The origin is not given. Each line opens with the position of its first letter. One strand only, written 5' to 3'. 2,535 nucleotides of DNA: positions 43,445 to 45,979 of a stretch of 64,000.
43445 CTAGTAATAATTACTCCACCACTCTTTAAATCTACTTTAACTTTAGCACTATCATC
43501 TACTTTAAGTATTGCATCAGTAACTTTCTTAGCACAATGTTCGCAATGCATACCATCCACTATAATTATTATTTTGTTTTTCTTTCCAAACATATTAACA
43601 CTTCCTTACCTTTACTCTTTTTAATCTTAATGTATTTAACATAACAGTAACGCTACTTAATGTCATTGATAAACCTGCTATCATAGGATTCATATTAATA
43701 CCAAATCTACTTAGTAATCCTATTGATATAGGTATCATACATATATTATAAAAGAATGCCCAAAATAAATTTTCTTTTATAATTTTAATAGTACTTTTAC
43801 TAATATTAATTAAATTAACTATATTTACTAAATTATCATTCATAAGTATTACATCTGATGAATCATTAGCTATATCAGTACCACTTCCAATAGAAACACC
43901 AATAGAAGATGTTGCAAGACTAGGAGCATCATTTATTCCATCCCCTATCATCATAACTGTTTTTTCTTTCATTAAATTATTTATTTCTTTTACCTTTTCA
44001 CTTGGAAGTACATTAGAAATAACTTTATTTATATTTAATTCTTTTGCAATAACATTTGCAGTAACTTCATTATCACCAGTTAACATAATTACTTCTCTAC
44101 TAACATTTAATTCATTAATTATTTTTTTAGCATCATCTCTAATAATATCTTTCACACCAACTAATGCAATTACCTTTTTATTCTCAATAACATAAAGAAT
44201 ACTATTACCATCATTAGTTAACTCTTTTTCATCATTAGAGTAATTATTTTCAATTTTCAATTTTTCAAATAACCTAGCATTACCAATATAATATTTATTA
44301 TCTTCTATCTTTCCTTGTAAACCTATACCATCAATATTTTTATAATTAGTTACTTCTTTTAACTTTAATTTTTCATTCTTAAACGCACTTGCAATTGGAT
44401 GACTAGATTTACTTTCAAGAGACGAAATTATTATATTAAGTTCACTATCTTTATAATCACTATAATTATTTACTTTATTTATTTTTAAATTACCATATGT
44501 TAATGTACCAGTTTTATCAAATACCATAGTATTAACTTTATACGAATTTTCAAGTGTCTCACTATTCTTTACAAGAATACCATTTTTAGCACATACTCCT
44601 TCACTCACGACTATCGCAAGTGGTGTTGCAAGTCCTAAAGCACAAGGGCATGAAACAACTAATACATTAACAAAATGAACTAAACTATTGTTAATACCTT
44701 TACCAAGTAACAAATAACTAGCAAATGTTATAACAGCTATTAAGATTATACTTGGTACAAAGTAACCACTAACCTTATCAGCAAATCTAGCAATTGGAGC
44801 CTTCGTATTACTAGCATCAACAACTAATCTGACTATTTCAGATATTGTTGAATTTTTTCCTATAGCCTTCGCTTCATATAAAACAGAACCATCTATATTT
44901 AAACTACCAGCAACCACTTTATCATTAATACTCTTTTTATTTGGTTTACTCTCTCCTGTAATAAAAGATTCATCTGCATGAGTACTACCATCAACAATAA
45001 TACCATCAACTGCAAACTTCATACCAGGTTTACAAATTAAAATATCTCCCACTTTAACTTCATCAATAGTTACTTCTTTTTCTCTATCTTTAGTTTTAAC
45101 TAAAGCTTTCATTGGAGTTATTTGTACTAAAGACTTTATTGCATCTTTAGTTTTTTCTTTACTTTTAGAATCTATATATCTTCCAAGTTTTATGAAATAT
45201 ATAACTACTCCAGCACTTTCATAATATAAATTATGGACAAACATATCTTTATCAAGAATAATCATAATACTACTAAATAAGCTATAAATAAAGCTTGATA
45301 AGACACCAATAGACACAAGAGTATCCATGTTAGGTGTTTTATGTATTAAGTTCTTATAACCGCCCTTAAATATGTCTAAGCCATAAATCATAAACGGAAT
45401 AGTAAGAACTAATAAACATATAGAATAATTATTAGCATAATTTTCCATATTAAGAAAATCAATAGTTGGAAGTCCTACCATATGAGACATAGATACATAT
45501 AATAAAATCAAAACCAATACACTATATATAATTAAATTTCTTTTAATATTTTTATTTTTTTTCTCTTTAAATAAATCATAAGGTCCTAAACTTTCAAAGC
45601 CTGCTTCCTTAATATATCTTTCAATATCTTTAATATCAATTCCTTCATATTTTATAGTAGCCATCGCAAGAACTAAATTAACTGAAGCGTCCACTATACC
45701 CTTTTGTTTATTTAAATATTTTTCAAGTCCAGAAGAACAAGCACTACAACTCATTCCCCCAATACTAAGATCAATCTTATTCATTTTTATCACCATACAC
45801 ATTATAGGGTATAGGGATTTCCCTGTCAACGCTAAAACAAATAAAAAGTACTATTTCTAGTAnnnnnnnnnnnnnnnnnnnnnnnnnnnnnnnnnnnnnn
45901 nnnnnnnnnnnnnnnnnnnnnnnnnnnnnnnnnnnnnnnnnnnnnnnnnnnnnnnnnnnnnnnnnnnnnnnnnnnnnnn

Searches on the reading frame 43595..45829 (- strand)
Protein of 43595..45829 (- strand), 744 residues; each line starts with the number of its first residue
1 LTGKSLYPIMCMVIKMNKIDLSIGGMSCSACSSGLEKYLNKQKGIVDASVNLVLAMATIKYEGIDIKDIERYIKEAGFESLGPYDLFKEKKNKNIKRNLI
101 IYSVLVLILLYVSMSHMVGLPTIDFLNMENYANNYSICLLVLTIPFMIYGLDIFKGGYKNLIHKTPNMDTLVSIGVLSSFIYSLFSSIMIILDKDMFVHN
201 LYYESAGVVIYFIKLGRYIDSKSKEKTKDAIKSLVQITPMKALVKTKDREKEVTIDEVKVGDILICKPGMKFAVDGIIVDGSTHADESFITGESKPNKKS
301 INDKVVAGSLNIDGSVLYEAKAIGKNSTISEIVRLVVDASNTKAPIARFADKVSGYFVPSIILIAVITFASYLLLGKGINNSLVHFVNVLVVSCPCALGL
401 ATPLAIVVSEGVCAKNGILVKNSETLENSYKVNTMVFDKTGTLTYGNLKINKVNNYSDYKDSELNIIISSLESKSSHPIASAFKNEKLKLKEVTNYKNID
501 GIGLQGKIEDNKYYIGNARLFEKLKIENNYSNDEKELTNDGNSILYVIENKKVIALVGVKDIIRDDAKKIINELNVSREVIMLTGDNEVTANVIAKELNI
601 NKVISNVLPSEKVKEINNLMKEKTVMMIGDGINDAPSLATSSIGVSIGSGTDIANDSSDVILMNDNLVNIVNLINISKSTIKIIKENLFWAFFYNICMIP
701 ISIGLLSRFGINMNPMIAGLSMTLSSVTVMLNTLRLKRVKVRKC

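Call 19: search_protein_families(library=pfam, proteins=[window:43595-45829:-], max_evalue=0.001)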
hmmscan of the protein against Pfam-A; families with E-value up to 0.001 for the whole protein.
window:43595-45829:- (744 aa): 3 families
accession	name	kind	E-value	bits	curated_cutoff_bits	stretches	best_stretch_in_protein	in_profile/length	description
PF00122.25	E1-E2_ATPase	-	2.2e-50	171.2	28.1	1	238-415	3-180/181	E1-E2 ATPase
PF00702.32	Hydrolase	-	1.1e-24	88.4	26.4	1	433-639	2-188/191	haloacid dehalogenase-like hydrolase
PF00403.32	HMA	-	9.3e-06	26.4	24.8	1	21-79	2-62/62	Heavy-metal-associated domain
